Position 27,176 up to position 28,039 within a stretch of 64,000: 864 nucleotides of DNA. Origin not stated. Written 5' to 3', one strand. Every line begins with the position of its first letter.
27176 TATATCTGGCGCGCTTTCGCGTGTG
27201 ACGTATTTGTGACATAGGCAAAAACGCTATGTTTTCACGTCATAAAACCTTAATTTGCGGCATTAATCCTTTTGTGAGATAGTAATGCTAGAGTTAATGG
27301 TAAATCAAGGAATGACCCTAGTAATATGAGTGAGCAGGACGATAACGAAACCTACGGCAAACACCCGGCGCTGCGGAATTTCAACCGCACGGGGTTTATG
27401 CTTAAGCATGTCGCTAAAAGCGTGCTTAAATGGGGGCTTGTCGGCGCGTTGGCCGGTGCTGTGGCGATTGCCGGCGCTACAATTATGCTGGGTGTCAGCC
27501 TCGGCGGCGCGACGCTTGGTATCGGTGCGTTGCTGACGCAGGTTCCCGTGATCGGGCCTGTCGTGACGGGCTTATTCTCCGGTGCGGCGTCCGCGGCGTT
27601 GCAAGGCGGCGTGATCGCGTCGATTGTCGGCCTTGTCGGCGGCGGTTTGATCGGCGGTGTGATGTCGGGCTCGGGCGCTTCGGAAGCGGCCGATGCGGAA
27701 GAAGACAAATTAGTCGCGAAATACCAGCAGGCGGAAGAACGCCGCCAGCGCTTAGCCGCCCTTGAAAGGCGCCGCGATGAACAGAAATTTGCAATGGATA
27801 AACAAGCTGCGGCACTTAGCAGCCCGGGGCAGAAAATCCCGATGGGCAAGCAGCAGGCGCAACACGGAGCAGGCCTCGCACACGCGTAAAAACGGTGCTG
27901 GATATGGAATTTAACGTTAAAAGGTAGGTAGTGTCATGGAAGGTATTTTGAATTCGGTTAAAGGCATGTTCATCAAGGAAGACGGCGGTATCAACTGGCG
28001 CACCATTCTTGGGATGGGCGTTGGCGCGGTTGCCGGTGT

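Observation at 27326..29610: Cluster of four glycine/alanine-rich membrane proteins with polar tails, each with its own AT-rich leader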

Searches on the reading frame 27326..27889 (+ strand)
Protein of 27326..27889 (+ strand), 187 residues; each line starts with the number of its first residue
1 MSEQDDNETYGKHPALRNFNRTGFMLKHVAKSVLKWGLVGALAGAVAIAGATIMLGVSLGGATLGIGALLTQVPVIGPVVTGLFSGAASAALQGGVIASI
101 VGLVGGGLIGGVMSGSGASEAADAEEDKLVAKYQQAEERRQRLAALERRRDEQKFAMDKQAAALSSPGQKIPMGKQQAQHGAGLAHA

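Call 3: search_protein_families(library=pfam, proteins=[window:27326-27889:+], max_evalue=1)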
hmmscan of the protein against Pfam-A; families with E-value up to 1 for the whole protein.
window:27326-27889:+ (187 aa): 1 family
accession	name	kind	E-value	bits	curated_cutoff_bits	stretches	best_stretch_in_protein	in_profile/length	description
PF08647.16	BRE1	-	0.024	15.1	27.9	1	118-165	11-58/95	BRE1 E3 ubiquitin ligase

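Call 4: search_protein_families(library=ncbifam, proteins=[window:27326-27889:+], max_evalue=1)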
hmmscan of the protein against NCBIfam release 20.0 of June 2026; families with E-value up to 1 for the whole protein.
window:27326-27889:+ (187 aa): 2 families
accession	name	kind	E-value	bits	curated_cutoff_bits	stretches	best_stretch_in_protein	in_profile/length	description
TIGR03789.1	pdsO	hypoth_equivalog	0.00097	18.9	152.2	1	81-160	45-124/243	sortase-associated OmpA-like protein PdsO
NF040576.1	T2SS_GspM_XpsM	equivalog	0.027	14.1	60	1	90-164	5-79/180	type II secretion system protein GspM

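Call 5: find_encoding_contigs(protein=window:27326-27889:+, flank=10000, max_places=6)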
Protein window:27326-27889:+ (187 aa): 6 contigs read that carry it; 5 places shown.
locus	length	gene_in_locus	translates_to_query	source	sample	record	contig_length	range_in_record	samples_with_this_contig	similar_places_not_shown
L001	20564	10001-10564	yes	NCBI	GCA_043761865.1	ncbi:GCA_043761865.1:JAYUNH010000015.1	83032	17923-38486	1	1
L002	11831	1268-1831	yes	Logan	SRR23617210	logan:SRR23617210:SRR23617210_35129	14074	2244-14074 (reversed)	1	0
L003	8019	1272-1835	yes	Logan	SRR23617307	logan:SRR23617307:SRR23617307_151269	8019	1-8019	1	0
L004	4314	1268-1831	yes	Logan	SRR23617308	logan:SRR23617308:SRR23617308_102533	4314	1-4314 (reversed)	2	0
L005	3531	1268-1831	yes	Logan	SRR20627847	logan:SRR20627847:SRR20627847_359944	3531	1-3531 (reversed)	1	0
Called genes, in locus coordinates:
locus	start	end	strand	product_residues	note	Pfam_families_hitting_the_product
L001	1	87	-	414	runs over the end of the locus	PF00672:HAMP, PF00015:MCPsignal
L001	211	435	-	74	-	-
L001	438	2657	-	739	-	PF18072:FGAR-AT_linker, PF00586:AIRS, PF02769:AIRS_C, PF00586:AIRS, PF02769:AIRS_C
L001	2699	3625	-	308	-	-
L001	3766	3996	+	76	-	PF01722:BolA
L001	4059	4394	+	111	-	PF00462:Glutaredoxin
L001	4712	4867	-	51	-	-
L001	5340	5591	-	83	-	PF14542:Acetyltransf_CG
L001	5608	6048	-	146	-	-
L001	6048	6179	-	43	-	-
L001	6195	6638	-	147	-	-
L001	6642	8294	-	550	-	PF02776:TPP_enzyme_N, PF00205:TPP_enzyme_M, PF02775:TPP_enzyme_C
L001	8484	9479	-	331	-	PF01479:S4 (weak), PF00849:PseudoU_synth_2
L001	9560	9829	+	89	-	-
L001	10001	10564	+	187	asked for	-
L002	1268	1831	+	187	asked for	-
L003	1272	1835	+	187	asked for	-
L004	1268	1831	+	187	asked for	-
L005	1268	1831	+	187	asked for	-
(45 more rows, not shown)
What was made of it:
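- Checked: Public gene callers call the same four genes on five contigs that carry the identical sequence (call 5).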

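Call 6: find_homologous_proteins(query=window:27326-27886:+, max_evalue=0.01)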
Query window:27326-27886:+ (187 aa): 14 proteins with E <= 0.01 among 8000 candidates.
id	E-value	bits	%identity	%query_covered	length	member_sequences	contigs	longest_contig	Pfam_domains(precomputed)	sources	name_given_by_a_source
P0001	1.8e-48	183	54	96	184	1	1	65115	-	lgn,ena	-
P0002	2.1e-44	169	47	96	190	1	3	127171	-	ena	-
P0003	2.8e-44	169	48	95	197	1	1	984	-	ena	-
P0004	1.1e-43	167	49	91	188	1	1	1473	-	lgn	-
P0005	5.5e-43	165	48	99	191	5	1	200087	-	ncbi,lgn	-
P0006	6.8e-43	164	49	92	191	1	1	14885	-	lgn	-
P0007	3.4e-42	162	51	94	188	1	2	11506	-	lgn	-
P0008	1.2e-41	160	48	95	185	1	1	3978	-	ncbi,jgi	jgi:hypothetical protein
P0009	1.4e-41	160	49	93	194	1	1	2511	-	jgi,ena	jgi:hypothetical protein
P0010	2.7e-41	159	48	94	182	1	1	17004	-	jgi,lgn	-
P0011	6.5e-41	158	47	97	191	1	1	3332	-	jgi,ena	jgi:hypothetical protein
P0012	3.0e-39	152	48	97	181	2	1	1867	-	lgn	-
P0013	1.6e-38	150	51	94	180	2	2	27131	-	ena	-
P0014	5.2e-24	103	37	98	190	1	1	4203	-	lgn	-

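Call 7: find_encoding_contigs(protein=P0005, flank=10000, max_places=3)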
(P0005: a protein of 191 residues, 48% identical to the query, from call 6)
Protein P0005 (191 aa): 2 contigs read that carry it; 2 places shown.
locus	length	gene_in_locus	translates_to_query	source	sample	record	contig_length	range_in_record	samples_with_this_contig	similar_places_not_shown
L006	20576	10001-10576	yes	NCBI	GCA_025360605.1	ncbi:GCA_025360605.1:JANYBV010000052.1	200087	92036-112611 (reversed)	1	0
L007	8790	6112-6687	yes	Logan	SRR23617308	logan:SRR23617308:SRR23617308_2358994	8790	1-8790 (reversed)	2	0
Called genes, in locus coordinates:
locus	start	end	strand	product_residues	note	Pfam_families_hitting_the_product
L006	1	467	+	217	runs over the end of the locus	PF13507:GATase_5, PF01965:DJ-1_PfpI, PF07685:GATase_3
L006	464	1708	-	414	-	PF00672:HAMP (weak), PF00015:MCPsignal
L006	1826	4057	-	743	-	PF18072:FGAR-AT_linker, PF00586:AIRS, PF02769:AIRS_C, PF00586:AIRS, PF02769:AIRS_C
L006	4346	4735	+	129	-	PF00072:Response_reg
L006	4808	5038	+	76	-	PF01722:BolA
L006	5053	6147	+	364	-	PF03575:Peptidase_S51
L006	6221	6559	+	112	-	PF00462:Glutaredoxin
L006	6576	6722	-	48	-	PF08085:Entericidin (weak)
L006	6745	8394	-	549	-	PF02776:TPP_enzyme_N, PF00205:TPP_enzyme_M, PF02775:TPP_enzyme_C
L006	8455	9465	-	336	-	PF01479:S4, PF00849:PseudoU_synth_2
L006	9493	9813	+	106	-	-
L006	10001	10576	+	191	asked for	-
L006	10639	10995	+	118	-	-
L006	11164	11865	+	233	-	-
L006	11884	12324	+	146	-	-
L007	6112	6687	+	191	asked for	-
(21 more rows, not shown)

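Call 8: find_encoding_contigs(protein=P0002, flank=10000, max_places=3)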
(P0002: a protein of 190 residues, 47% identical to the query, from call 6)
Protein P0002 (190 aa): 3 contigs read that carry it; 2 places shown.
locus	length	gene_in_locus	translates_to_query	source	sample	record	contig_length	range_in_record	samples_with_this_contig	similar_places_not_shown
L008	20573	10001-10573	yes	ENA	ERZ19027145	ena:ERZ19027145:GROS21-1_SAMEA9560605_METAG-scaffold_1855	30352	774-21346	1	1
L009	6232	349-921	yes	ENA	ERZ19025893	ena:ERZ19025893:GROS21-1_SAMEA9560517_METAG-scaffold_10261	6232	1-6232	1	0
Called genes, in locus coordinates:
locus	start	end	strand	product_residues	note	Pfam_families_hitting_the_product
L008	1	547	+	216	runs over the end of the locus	PF13507:GATase_5, PF07685:GATase_3, PF01965:DJ-1_PfpI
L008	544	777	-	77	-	-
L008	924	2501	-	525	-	-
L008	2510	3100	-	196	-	-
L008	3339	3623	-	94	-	PF02604:PhdYeFM_antitox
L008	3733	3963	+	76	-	PF01722:BolA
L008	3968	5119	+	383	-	PF03575:Peptidase_S51 (weak)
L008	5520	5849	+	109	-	PF00462:Glutaredoxin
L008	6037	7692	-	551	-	PF02776:TPP_enzyme_N, PF00205:TPP_enzyme_M, PF02775:TPP_enzyme_C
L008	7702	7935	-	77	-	-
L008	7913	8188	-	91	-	PF04365:BrnT_toxin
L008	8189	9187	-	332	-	PF01479:S4 (weak), PF00849:PseudoU_synth_2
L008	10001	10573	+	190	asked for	-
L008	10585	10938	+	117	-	-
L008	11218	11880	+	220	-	-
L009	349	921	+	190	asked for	-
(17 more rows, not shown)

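Call 9: find_encoding_contigs(protein=P0001, flank=10000, max_places=3)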
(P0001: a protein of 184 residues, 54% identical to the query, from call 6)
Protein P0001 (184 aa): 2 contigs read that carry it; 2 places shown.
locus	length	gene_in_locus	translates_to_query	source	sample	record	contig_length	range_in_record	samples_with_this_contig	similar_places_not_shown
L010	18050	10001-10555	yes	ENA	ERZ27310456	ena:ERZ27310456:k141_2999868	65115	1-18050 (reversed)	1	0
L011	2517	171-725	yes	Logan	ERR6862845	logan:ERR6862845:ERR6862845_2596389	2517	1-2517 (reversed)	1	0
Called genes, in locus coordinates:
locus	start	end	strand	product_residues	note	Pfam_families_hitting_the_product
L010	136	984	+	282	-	PF01259:SAICAR_synt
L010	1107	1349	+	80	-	PF02700:PurS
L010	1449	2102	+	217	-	PF13507:GATase_5, PF01965:DJ-1_PfpI, PF07685:GATase_3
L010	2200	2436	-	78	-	-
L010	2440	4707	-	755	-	PF18072:FGAR-AT_linker, PF00586:AIRS, PF02769:AIRS_C, PF00586:AIRS, PF02769:AIRS_C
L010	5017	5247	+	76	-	PF01722:BolA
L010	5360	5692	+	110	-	PF00462:Glutaredoxin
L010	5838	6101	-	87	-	-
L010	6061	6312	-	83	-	PF14542:Acetyltransf_CG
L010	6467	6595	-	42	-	-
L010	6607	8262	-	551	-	PF02776:TPP_enzyme_N, PF00205:TPP_enzyme_M, PF02775:TPP_enzyme_C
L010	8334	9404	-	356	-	PF01479:S4, PF00849:PseudoU_synth_2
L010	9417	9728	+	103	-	-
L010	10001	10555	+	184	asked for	-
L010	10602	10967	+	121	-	-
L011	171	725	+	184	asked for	-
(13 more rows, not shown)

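Call 12: find_related_loci(query=A1, collection=genome_contigs, flank=6000)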
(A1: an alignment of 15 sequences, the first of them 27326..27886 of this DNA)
Query A1 (187 aa) in genome_contigs; peptide patterns used: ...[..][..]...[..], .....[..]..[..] (x = any residue, [..] = any of these).
13 stretches matched a pattern; 2 encode a relative of the query (tblastn E <= 1e-3); 2 distinct loci.
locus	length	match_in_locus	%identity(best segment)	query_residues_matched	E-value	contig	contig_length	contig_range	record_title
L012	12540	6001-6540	47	3-187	9e-41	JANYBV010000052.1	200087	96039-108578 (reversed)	MAG: Alphaproteobacteria bacterium isolate 336R_metabinner_1_sub 336R_k141_1950138, whole genome shotgun sequence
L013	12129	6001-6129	49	6-48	2e-7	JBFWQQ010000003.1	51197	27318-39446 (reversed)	MAG: Alphaproteobacteria bacterium isolate CA_2019_TPBF_187 NODE_4410_length_51197_cov_4.035148_TPBF, whole genome shotg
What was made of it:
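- Tried and rejected: The GTDB species-representative scan found only two MAGs, both labelled 'Alphaproteobacteria bacterium' (call 12).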

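Call 14: find_encoding_contigs(protein=P0013, flank=6000, max_places=1)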
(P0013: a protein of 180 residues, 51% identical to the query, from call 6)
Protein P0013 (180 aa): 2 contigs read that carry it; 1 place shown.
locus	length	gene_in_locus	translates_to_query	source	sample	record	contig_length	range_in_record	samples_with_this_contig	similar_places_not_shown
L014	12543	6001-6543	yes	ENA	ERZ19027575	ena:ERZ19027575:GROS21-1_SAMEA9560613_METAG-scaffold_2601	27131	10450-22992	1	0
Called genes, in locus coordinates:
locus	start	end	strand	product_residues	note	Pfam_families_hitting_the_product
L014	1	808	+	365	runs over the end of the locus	PF03575:Peptidase_S51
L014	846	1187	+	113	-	PF00462:Glutaredoxin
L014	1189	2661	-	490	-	-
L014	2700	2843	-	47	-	PF08139:LPAM_1 (faint), PF08085:Entericidin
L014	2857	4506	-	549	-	PF02776:TPP_enzyme_N, PF00205:TPP_enzyme_M, PF02775:TPP_enzyme_C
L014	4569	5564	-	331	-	PF01479:S4, PF00849:PseudoU_synth_2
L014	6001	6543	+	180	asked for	-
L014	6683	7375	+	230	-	-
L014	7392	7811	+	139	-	-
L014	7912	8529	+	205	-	PF00163:Ribosomal_S4, PF01479:S4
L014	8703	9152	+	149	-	PF02381:MraZ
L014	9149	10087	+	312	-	PF01795:Methyltransf_5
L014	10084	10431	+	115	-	-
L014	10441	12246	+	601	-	PF03717:PBP_dimer, PF00905:Transpeptidase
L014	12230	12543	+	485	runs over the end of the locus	PF01225:Mur_ligase, PF04613:LpxD (faint), PF08245:Mur_ligase_M, PF02875:Mur_ligase_C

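Call 15: find_encoding_contigs(protein=P0010, flank=6000, max_places=1)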
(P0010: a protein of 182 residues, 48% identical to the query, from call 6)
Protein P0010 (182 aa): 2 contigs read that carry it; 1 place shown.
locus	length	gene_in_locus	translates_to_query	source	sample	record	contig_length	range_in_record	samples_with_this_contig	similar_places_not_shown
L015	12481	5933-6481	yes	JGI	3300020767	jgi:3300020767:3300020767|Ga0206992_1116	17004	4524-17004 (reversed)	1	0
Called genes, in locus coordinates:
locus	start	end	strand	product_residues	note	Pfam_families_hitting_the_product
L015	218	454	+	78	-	PF01722:BolA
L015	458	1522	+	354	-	PF03575:Peptidase_S51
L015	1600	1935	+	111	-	PF00462:Glutaredoxin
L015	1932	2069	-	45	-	-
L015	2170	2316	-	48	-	-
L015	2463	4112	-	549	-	PF02776:TPP_enzyme_N, PF00205:TPP_enzyme_M, PF02775:TPP_enzyme_C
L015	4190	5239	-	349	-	PF01479:S4, PF00849:PseudoU_synth_2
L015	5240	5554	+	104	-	-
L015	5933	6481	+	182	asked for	-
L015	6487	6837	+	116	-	-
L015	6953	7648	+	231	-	-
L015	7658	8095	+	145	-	-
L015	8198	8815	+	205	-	PF00163:Ribosomal_S4, PF01479:S4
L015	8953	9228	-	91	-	-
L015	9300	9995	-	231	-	-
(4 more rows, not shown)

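Call 16: find_encoding_contigs(protein=P0006, flank=6000, max_places=1)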
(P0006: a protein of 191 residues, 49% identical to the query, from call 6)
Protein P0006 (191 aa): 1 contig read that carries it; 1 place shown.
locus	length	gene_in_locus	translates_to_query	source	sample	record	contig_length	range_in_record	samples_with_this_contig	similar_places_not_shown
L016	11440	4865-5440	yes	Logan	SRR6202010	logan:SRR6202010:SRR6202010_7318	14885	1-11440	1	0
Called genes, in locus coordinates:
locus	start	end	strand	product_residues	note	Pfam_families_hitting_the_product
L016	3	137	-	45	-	?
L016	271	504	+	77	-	PF01722:BolA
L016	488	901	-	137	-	-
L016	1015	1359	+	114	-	PF00462:Glutaredoxin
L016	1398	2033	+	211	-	-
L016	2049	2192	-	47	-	-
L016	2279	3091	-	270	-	-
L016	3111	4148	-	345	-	PF01479:S4, PF00849:PseudoU_synth_2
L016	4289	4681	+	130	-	-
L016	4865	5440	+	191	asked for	-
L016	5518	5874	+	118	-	-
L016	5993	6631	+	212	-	-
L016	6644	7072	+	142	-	-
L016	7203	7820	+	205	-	PF00163:Ribosomal_S4, PF01479:S4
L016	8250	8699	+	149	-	PF02381:MraZ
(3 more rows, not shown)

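Call 17: find_encoding_contigs(protein=P0007, flank=6000, max_places=1)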
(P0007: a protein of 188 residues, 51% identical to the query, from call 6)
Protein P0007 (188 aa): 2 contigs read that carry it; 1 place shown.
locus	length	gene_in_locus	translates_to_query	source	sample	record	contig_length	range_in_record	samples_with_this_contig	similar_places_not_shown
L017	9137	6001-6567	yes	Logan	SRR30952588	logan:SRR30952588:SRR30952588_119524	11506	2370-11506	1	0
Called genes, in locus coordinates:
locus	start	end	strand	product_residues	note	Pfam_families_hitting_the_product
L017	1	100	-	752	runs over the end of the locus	PF18072:FGAR-AT_linker, PF00586:AIRS, PF02769:AIRS_C, PF00586:AIRS, PF02769:AIRS_C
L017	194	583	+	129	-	PF00072:Response_reg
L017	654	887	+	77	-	PF01722:BolA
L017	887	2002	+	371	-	PF03575:Peptidase_S51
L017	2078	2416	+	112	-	PF00462:Glutaredoxin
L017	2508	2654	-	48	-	PF08085:Entericidin (weak)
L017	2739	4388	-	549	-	PF02776:TPP_enzyme_N, PF00205:TPP_enzyme_M, PF02775:TPP_enzyme_C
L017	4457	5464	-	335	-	PF01479:S4 (weak), PF00849:PseudoU_synth_2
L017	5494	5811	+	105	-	-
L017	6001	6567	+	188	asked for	-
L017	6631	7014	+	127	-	-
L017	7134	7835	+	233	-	-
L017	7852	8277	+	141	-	-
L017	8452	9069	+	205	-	PF00163:Ribosomal_S4, PF01479:S4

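Call 18: find_encoding_contigs(protein=P0014, flank=6000, max_places=1)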
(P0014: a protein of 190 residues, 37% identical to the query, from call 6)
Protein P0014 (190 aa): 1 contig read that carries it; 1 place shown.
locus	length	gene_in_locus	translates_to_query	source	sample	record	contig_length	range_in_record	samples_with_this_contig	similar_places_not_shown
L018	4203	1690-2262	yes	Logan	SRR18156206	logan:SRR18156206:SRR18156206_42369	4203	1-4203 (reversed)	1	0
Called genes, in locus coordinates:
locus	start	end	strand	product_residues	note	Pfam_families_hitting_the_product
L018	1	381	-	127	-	?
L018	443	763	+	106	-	-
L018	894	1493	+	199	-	-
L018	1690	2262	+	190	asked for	-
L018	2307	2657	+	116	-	-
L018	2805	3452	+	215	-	-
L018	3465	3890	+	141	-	-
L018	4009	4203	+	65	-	?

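Call 27: search_solved_structures(query=A1, max_evalue=10, show_alignments=2)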
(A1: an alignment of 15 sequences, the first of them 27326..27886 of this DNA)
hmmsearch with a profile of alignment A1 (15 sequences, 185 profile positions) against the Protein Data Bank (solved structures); distinct sequences matched with E-value up to 10: 7.
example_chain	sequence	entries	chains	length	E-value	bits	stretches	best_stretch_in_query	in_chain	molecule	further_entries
5xnl_X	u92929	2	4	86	0.59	13.4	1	53-110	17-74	Photosystem II reaction center protein X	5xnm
4kf7_A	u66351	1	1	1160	0.95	12.7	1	90-150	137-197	Nup188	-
8c29_X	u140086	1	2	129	1.4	12.2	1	65-117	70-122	Photosystem II PsbX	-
9ucm_A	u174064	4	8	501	2.8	11.2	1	52-114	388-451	Glucose-6-phosphate exchanger SLC37A2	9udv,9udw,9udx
6xkw_n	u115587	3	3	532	6.8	9.9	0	37-116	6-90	Cytochrome c oxidase, Cbb3-type, subunit I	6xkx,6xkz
5mdx_X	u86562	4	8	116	7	9.9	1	53-117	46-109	Photosystem II reaction center protein X | Expressed protein | (thale cress) hypothetical protein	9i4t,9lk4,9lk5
3jcu_X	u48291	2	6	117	7.9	9.7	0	49-117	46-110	Photosystem II Reaction Center X protein | Photosystem II reaction center X protein, chloroplastic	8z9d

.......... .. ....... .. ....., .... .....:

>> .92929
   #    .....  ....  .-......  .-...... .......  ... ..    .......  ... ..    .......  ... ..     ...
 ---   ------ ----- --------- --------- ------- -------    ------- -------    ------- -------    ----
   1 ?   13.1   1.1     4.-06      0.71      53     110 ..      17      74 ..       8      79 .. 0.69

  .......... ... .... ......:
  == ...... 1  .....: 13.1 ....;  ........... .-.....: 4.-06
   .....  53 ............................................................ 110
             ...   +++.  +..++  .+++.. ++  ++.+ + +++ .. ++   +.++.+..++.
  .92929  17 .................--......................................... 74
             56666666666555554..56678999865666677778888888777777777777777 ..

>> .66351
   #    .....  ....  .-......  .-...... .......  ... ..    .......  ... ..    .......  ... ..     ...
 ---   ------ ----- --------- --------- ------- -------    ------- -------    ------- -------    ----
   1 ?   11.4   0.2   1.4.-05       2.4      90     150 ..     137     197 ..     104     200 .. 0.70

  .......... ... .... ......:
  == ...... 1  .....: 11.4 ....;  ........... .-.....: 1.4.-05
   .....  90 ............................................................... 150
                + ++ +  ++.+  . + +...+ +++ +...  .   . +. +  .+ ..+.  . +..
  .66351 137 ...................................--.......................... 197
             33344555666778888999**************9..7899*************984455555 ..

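Call 43: predict_structure(alignment_id=A1)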
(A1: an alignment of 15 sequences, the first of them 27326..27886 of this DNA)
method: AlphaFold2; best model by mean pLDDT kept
length: 187 residues; sequences in the alignment: 15
mean_pLDDT: 61.5   pTM: 0.30
mean pLDDT of the five models: 61.5, 56.4, 54.2, 54.2, 51.4
residues with pLDDT >= 90: 12; 70-90: 29; 50-70: 118; < 50: 28
segments of 3 or more residues with pLDDT < 50: 1-10, 175-187
pLDDT, mean of each block of 10 residues (from residue 1): 43 58 63 62 60 57 54 54 53 55 55 56 68 83 90 90 72 49 42
secondary structure, 60 per line:
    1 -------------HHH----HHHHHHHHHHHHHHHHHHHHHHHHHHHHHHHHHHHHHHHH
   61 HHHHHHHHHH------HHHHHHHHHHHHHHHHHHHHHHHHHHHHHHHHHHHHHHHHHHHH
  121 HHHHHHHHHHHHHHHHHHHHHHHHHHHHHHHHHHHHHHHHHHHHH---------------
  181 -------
elements in order: H21-70 H77-165
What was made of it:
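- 27326..27889 (+): Gene A, 187 aa. It has a conserved basic N-terminus (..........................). Two Gly/Ala-rich hydrophobic arms of 30-42 aa are separated by a short polar or Pro-containing turn. A conserved charged helix follows (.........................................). The end is disordered and often reads G-H-A-H-A. AF2 gives a helical hairpin H21-70/H77-165, confident only in the tail helix (call 43).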

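Call 84: search_protein_families(library=phrogs, proteins=[window:27326-27889:+], max_evalue=0.1)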
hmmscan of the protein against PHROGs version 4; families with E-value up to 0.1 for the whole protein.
window:27326-27889:+ (187 aa): 2 families
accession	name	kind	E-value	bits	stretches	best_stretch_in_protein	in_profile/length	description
phrog_10341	-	lysis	0.0022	17.9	1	26-165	99-237/577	endolysin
phrog_20153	-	unknown function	0.0074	16.5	1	77-161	10-95/339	-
